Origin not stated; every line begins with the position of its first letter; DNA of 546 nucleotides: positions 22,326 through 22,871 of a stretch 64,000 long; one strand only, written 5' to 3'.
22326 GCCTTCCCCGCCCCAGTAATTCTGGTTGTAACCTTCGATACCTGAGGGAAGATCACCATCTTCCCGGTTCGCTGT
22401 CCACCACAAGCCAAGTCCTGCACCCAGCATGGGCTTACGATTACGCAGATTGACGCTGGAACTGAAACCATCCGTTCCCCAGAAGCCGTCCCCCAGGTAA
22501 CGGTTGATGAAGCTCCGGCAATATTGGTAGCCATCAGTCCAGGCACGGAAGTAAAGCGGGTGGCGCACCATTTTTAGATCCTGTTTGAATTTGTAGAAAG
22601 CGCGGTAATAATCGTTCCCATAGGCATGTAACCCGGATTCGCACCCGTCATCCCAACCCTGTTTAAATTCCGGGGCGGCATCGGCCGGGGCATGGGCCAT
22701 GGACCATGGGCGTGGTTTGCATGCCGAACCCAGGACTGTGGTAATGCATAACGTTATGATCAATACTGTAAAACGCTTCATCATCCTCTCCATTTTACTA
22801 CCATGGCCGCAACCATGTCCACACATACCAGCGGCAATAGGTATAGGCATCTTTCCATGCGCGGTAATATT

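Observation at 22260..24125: Operon of five tandem paralogous small lipoproteins built on an unrecognised two-cysteine G-W-x-D-G-C ... Y-x-x-W-x-D-x-[FY]-x-Y-C module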

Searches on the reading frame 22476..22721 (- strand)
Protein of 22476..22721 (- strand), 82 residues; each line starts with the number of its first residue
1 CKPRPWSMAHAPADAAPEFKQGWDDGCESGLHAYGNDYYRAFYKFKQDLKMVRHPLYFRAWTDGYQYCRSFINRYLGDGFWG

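Call 13: find_homologous_proteins(query=A2, max_evalue=0.01)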
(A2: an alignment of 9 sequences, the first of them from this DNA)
Query A2 (9 sequences) (82 aa, profile of the alignment): 271 proteins with E <= 0.01 among 353 candidates; the best 120 are listed.
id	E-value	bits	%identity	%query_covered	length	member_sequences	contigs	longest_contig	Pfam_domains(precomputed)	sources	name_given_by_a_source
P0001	4.0e-30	122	100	91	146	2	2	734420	-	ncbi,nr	ncbi:MAG: hypothetical protein H6908_02825 [Hyphomicrobiales bacterium]|nr:hypothetical protein [Ric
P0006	7.2e-30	121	48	91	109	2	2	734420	-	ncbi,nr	ncbi:MAG: hypothetical protein H6908_02830 [Hyphomicrobiales bacterium]|nr:hypothetical protein [Ric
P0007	2.0e-28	116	50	90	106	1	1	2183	-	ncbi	-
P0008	2.6e-28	116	56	83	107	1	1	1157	-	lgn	-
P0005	1.0e-27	114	49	85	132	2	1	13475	-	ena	-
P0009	1.9e-27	113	49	85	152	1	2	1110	-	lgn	-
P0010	4.0e-27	112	56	87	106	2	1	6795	-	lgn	-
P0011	1.6e-26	110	50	90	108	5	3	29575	-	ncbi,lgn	-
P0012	1.8e-26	110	51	87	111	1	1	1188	-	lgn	-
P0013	2.0e-26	110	44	87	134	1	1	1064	-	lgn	-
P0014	3.4e-26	109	37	83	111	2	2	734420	-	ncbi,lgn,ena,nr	ncbi:MAG: hypothetical protein H6908_02840 [Hyphomicrobiales bacterium]|nr:hypothetical protein [Ric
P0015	4.2e-26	109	54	84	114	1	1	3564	-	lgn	-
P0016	5.7e-26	108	52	84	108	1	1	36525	-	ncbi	-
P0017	7.0e-26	108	59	83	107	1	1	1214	-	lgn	-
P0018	7.2e-26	108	54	87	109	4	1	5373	-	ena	-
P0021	8.7e-26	108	52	87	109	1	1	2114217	-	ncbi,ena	-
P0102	1.4e-21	94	41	72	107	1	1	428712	-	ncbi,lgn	-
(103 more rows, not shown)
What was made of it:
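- On Any curated protein family (Pfam-A 24,736 models; NCBIfam 18,950; PHROGs; PADLOC): All 271 homologues have '-' in the precomputed Pfam column (call 13).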

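Call 15: find_encoding_contigs(protein=P0021, flank=8000, max_places=3)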
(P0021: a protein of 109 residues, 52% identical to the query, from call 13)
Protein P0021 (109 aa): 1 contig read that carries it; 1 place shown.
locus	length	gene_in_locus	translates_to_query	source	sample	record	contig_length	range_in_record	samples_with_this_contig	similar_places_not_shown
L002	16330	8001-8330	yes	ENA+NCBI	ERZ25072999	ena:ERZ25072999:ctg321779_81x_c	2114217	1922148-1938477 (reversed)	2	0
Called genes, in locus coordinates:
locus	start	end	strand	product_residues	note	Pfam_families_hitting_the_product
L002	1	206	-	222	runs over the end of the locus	-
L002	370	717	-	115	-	-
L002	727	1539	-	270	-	PF00578:AhpC-TSA, PF08534:Redoxin, PF00085:Thioredoxin (faint), PF13098:Thioredoxin_2 (weak), PF13905:Thioredoxin_8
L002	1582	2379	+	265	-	PF02108:FliH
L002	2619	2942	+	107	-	PF01052:FliMN_C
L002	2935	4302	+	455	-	PF00206:Lyase_1, PF10397:ADSL_C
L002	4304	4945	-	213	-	PF04972:BON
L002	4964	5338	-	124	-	PF01939:NucS_C (weak), PF02021:UPF0102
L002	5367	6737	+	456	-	PF04052:TolB_N, PF00930:DPPIV_N (faint), PF14583:Pectate_lyase22 (faint), PF26550:Tricorn_2nd, PF26549:Tricorn_N, PF07676:PD40, PF26550:Tricorn_2nd (weak), PF07676:PD40 (weak)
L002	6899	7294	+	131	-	-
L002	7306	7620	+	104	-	-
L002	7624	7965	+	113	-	-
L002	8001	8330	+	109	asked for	-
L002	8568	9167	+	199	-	-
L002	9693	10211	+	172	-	-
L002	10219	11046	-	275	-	PF03279:Lip_A_acyltrans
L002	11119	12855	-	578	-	PF08447:PAS_3, PF00990:GGDEF, PF00563:EAL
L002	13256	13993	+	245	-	PF00072:Response_reg, PF00486:Trans_reg_C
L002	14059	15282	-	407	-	PF00696:AA_kinase, PF01842:ACT, PF22468:ACT_9, PF22629:ACT_AHAS_ss (weak), PF13840:ACT_7, PF22468:ACT_9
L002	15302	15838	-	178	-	PF01029:NusB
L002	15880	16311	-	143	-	PF00885:DMRL_synthase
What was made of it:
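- In the complete MAG chromosome OZ244955.1 the array directly follows tolB, where pal normally sits, with fliH and fliN 4-5 kb upstream (call 15).
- Tried and rejected: The tolB adjacency occurs in one genome only (call 15).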

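Call 16: find_encoding_contigs(protein=P0102, flank=8000, max_places=3)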
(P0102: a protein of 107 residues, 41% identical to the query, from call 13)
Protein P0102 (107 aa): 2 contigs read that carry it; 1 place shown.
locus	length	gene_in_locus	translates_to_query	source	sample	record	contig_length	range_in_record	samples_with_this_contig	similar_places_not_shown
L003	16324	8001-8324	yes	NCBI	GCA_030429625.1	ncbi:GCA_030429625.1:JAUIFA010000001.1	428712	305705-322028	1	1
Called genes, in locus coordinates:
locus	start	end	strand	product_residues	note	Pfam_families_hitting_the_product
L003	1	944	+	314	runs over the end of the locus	PF04055:Radical_SAM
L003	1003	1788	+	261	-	PF07963:N_methyl (weak)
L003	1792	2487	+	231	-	PF07963:N_methyl (weak)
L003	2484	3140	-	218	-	PF07264:EI24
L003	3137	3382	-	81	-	PF09360:zf-CDGSH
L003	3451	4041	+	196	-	PF00677:Lum_binding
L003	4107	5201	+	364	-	PF00926:DHBP_synthase, PF00925:GTP_cyclohydro2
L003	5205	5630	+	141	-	PF00885:DMRL_synthase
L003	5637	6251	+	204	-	PF01029:NusB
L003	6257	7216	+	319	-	PF00586:AIRS, PF02769:AIRS_C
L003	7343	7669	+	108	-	-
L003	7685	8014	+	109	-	-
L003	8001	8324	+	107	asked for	-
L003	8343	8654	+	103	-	-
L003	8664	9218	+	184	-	-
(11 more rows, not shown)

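Call 22: search_solved_structures(query=A3, max_evalue=10, show_alignments=2)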
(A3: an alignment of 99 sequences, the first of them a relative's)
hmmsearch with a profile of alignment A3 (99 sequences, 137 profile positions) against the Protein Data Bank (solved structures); distinct sequences matched with E-value up to 10: 1.
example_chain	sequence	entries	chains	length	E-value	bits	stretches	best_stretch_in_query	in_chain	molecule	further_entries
5mpw_A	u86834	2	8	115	0.71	13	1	12-68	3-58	Multiple organellar RNA editing factor 1, mitochondrial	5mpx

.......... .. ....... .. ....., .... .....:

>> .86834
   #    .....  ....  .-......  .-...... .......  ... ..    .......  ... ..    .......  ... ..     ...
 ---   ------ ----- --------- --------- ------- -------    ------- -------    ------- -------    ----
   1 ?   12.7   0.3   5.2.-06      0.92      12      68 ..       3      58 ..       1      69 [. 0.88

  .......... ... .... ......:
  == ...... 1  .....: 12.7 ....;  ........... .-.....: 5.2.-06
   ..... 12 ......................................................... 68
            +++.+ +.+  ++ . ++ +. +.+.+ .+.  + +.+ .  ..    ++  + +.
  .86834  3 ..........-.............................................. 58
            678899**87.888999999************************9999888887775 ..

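Call 25: find_related_loci(query=A4, collection=genome_contigs, flank=6000)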
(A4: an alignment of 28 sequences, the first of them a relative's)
Query A4 (111 aa) in genome_contigs; peptide patterns used: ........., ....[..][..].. (x = any residue, [..] = any of these).
82 stretches matched a pattern; 50 encode a relative of the query (tblastn E <= 1e-3); 49 distinct loci.
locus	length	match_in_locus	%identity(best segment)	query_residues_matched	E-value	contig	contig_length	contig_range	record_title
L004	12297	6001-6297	68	13-111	3e-45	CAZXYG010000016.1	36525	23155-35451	MAG TPA_asm: uncultured Rickettsiales bacterium isolate SRP124282_co10_168 genome assembly, contig: NODE_106_length_3652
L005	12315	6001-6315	58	2-106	2e-41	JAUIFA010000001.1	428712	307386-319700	MAG: Alphaproteobacteria bacterium isolate 8_bin.59 NODE_41_length_428712_cov_1.931171, whole genome shotgun sequence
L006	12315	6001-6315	57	4-108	2e-40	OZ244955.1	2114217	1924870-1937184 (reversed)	MAG: Rickettsiales bacterium isolate 351a7792-30f9-4e5e-aadd-1944ae5c27b2 genome assembly, chromosome: 1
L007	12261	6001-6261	64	19-105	3e-39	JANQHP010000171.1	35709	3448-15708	MAG: Rickettsiales bacterium isolate PL24a_bin.1 k99_5236306, whole genome shotgun sequence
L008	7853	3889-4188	58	6-106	5e-39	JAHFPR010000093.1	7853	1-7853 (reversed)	MAG: Alphaproteobacteria bacterium isolate nzgw531 NODE_8273_length_7854_cov_2.746282, whole genome shotgun sequence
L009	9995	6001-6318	58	6-109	2e-38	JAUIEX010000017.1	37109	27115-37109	MAG: Alphaproteobacteria bacterium isolate 8_bin.54 NODE_1286_length_37109_cov_1.247391, whole genome shotgun sequence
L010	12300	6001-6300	53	6-105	6e-36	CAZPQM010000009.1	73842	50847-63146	MAG TPA_asm: uncultured Rickettsiales bacterium isolate SRP141376_co5_105 genome assembly, contig: NODE_724_length_73842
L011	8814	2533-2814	55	9-104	5e-33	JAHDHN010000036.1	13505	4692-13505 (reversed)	MAG: Rickettsiales bacterium isolate MAG-70 RZ_13098, whole genome shotgun sequence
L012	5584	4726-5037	46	1-107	8e-31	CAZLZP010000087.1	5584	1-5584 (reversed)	MAG TPA_asm: uncultured Rickettsiales bacterium isolate SRP286056_co1_193 genome assembly, contig: NODE_20975_length_558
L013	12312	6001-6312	46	3-107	2e-30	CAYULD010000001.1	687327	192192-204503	MAG TPA_asm: uncultured Rickettsiales bacterium isolate SRP290908_co2_11 genome assembly, contig: NODE_3_length_687327_c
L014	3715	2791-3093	47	8-108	3e-30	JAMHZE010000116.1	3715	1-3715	MAG: Rickettsiales bacterium isolate UR_AS_maxbin.143 k201_1127583, whole genome shotgun sequence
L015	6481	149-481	45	1-106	1e-29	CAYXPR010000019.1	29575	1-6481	MAG TPA_asm: uncultured Rickettsiales bacterium isolate SRP287051_co2_121 genome assembly, contig: NODE_3258_length_2957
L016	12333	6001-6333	44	1-106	1e-29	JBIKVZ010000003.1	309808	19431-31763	MAG: Rickettsiales bacterium isolate ME2015-09-01_3300035663_group6_bin56 Rohwer_bin1979_scaffold_5_c1, whole genome sho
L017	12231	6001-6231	57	33-109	5e-29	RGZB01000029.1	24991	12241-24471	MAG: Proteobacteria bacterium isolate WBA_2_307 contig_100_28, whole genome shotgun sequence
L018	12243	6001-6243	57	27-108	9e-29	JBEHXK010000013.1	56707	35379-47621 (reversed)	MAG: Pseudomonadota bacterium isolate ES1.bin.56 NODE_557_length_56707_cov_5.789005, whole genome shotgun sequence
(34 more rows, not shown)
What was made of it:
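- Tried and rejected: It was repeated with the B orthogroup (call 25).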

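Call 26: predict_structure(alignment_id=A3)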
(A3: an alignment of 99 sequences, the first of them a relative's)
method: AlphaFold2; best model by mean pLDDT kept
length: 109 residues; sequences in the alignment: 99
mean_pLDDT: 93.9   pTM: 0.78
mean pLDDT of the five models: 93.9, 93.4, 92.9, 91.6, 91.4
residues with pLDDT >= 90: 87; 70-90: 21; 50-70: 1; < 50: 0
segments of 3 or more residues with pLDDT < 50: none
pLDDT, mean of each block of 10 residues (from residue 1): 86 94 87 92 97 98 95 97 98 98 90
secondary structure, 60 per line:
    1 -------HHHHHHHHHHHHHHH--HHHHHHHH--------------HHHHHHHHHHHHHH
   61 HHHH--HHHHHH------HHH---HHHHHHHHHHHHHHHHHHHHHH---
elements in order: H8-22 H25-32 H47-64 H67-72 H85-106
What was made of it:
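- AlphaFold2 of D gives pLDDT 93.9 and is all-helical (call 26).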

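Call 28: search_protein_representatives(alignment_id=A3)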
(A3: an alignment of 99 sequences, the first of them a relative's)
Query: 99 sequences, 137 profile positions. Proteins with E-value up to 0.001 (for the whole library): 620; up to 1e-10: 290; up to 1e-30: 20. The best 150 are listed.
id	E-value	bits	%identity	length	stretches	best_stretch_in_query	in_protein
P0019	1.1e-39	151.8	-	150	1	4-137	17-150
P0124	1.4e-36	141.7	-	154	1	3-122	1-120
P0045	2.9e-36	140.7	-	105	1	7-104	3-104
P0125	2.7e-35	137.5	-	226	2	7-111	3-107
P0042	4.6e-35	136.8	-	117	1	1-104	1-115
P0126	8.5e-34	132.7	-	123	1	6-102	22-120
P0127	1.8e-33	131.6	-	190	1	1-116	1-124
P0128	4.8e-33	130.2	-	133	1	3-122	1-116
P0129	1.2e-32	129.0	-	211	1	7-115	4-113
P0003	1.4e-32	128.8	-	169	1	5-118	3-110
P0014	1.5e-32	128.6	-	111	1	6-101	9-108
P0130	2.6e-32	127.9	-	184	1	7-103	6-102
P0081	3.1e-32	127.6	-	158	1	4-106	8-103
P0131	3.3e-32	127.5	-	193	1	6-105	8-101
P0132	3.5e-32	127.4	-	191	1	5-127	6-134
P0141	1.8e-29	118.6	-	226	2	3-102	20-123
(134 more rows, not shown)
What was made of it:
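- Checked: It goes far beyond this window: a profile of the module finds 271 proteins at E<=0.01 (call 13) and 620 clusters at 50% identity at E<=1e-3 among 1.84 billion representatives (call 28).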

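Call 32: fold_search(model_id=the predicted structure, library=pdb)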
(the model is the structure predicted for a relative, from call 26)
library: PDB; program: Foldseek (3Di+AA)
matches with E <= 10: 7; with E <= 0.001: 0
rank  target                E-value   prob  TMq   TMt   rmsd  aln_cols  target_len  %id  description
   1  4fet_A                2.2e+00  0.08  0.20  0.18   8.9        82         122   10  Catalytic domain of germination-specific lytic tansglycosylase SleB from Bacillus anthracis (released 2012-07-25)
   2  3r1x_A                4.4e+00  0.07  0.26  0.12  12.1        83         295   13  Crystal structure of 2-oxo-3-deoxygalactonate kinase from Klebsiella pneumoniae (released 2011-04-13)
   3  8z4l_I                4.7e+00  0.03  0.19  0.13  11.8       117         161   12  Cryo-EM structure of CTR-bound type VII CRISPR-Cas complex at substrate-engaged state I (released 2024-08-21)
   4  2oqm_D                6.1e+00  0.03  0.19  0.14  14.3        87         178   15  Crystal structure of a dinb family member protein (sden_0562) from shewanella denitrificans at 1.83 A resolution (released 2007-02-13)
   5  2jrm_MODEL_1_A        6.5e+00  0.20  0.33  0.55   6.3        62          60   11  Solution NMR structure of ribosome modulation factor VP1593 from Vibrio parahaemolyticus. Northeast Structural (released 2007-07-17)
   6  6xmb_B                9.0e+00  0.02  0.23  0.22  14.9       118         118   14  Structure of an anophensin from Anopheles stephensi (released 2021-05-05)
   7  2oqm_A                9.5e+00  0.02  0.19  0.14  14.3        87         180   15  Crystal structure of a dinb family member protein (sden_0562) from shewanella denitrificans at 1.83 A resolution (released 2007-02-13)

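Call 39: search_protein_families(library=pfam, alignment_id=A3, max_evalue=10)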
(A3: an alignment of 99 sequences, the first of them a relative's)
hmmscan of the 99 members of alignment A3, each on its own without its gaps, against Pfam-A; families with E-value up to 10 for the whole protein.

A. member 1, P0006 (109 aa): 0 families

B. families by the number of members that match (of 99 scanned): 12 families
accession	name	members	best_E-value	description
PF08139.17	LPAM_1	17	0.0087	Prokaryotic membrane lipoprotein lipid attachment site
PF13627.12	LptM_cons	2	0.025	LPS-assembly lipoprotein LptM, conserved region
PF18491.7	SRA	1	0.02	SET and RING associated domain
PF16386.10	DUF4995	1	0.061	Domain of unknown function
PF13978.11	DUF4223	1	0.062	Protein of unknown function (DUF4223)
PF22859.1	IBIN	1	0.062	Induced by infection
PF07127.16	Nodulin_late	1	0.095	Late nodulin domain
PF09716.15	ETRAMP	1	0.12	Malarial early transcribed membrane protein (ETRAMP)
PF10913.13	DUF2706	1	0.2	Protein of unknown function (DUF2706)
PF10739.15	DUF2550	1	0.23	Protein of unknown function (DUF2550)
PF18341.7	PSA_CBD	1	2.5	PSA endolysin C-terminal cell wall binding domain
PF01239.28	PPTA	1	4.2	Protein prenyltransferase alpha subunit repeat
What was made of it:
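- On Bacterial lipoproteins (Lgt/LspA substrates): Pfam LPAM_1 hits 17/99 members (call 39).
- On Any curated protein family (Pfam-A 24,736 models; NCBIfam 18,950; PHROGs; PADLOC): In 99 family members only lipobox models recur (call 39).
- On Periplasmic lysozyme-inhibitor lipoproteins (MliC/PliC, LprI/DUF1311): None of 99 members hits these models, even at E<=10 (call 39).
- There is no similarity to the MliC/PliC, Ivy, PliG or LprI (DUF1311) Pfam models in 99 members scanned (call 39).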

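Call 42: find_homologous_proteins(query=P0141, max_evalue=0.001)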
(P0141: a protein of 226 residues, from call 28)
Query P0141 (226 aa): 19 proteins with E <= 0.001 among 658 candidates.
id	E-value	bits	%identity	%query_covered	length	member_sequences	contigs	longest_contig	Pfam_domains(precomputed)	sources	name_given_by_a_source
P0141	3.7e-155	532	100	100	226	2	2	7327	-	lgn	-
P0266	5.8e-105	368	70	99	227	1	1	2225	-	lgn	-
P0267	7.0e-87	309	58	95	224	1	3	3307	-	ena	-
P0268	1.0e-84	302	58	99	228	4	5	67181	-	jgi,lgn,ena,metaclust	jgi:hypothetical protein|metaclust:\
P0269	2.0e-82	294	61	90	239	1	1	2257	-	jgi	jgi:hypothetical protein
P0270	8.1e-81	289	54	99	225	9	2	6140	-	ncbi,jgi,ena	jgi:hypothetical protein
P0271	4.5e-80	287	57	90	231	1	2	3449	-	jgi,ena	-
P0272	1.4e-79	285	56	95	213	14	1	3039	-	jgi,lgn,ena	-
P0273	4.4e-79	283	55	100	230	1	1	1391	-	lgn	-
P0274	5.0e-75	270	57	90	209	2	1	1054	-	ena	-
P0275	1.1e-74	269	53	99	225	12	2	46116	-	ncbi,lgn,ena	-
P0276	3.7e-74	267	53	96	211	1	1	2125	-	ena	-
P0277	5.3e-74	267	58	81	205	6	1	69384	-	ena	-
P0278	3.0e-73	264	56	89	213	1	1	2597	-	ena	-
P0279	3.1e-70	254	51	100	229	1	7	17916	-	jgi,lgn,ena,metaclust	metaclust:\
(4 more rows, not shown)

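Call 50: predict_structure(alignment_id=A5)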
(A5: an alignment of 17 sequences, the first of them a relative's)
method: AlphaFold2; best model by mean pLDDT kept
length: 226 residues; sequences in the alignment: 17
mean_pLDDT: 73.5   pTM: 0.66
mean pLDDT of the five models: 73.5, 72.0, 71.0, 70.4, 69.4
residues with pLDDT >= 90: 61; 70-90: 65; 50-70: 81; < 50: 19
segments of 3 or more residues with pLDDT < 50: 1-4, 125-134
pLDDT, mean of each block of 10 residues (from residue 1): 48 62 76 54 61 85 92 73 64 91 93 79 49 50 68 90 89 64 84 92 92 74 54
secondary structure, 60 per line:
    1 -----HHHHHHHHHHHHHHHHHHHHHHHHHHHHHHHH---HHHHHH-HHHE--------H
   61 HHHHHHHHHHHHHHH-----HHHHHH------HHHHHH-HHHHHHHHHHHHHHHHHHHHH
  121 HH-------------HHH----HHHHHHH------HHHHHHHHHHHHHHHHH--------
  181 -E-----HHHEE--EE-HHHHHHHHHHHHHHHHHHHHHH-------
elements in order: H6-37 H41-46 H60-75 H81-86 H93-98 H100-122 H143-149 H156-172 H198-219
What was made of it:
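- On Stoichiometric hetero-oligomeric complex (working model, not a named family): The pTM of 0.66 for the natural B-C fusion (call 50) is only suggestive, and PAE was not accessible.
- The AlphaFold2 model of the fusion has pTM 0.66 despite a free signal helix and a low-confidence inter-module linker (call 50).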

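Call 53: fold_search(model_id=the predicted structure, library=pdb)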
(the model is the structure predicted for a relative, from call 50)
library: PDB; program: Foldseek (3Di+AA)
matches with E <= 10: 4; with E <= 0.001: 0
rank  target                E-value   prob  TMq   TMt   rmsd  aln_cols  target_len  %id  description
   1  7o71_J                4.5e+00  0.05  0.16  0.19  13.3       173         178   10  Cryo-EM structure of a respiratory complex I (released 2021-11-10)
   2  8el6_B                7.0e+00  0.02  0.16  0.20  17.0       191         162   15  Light harvesting phycobiliprotein HaPE555 from the cryptophyte Hemiselmis andersenii CCMP644 with an altered helix hA/ (released 2023-10-25)
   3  6yj4_Y                8.5e+00  0.03  0.15  0.18  12.7       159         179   10  Structure of Yarrowia lipolytica complex I at 2.7 A (released 2020-08-12)
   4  6bzo_F                9.8e+00  0.01  0.13  0.11  17.3       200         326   12  Mtb RNAP Holo/RbpA/Fidaxomicin/upstream fork DNA (released 2018-03-28)
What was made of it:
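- On Any protein of solved structure: Foldseek of the pLDDT-93.9 model and of the fusion model against PDB gives a best E=2.2 and 4.5 with TM<=0.33 (calls 32, 53).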

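Call 56: search_solved_structures(query=A2, max_evalue=10, show_alignments=3)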
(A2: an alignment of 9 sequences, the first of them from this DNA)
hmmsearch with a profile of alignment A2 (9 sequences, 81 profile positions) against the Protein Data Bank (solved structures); distinct sequences matched with E-value up to 10: 0.
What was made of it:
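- On Any protein of solved structure: Profile searches A3 and A2 against PDB give a best E=0.71, which is spurious, and no hits respectively (calls 22, 56).
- Tried and rejected: PDB sequence-profile searches with full-length and trimmed alignments (calls 22, 56).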
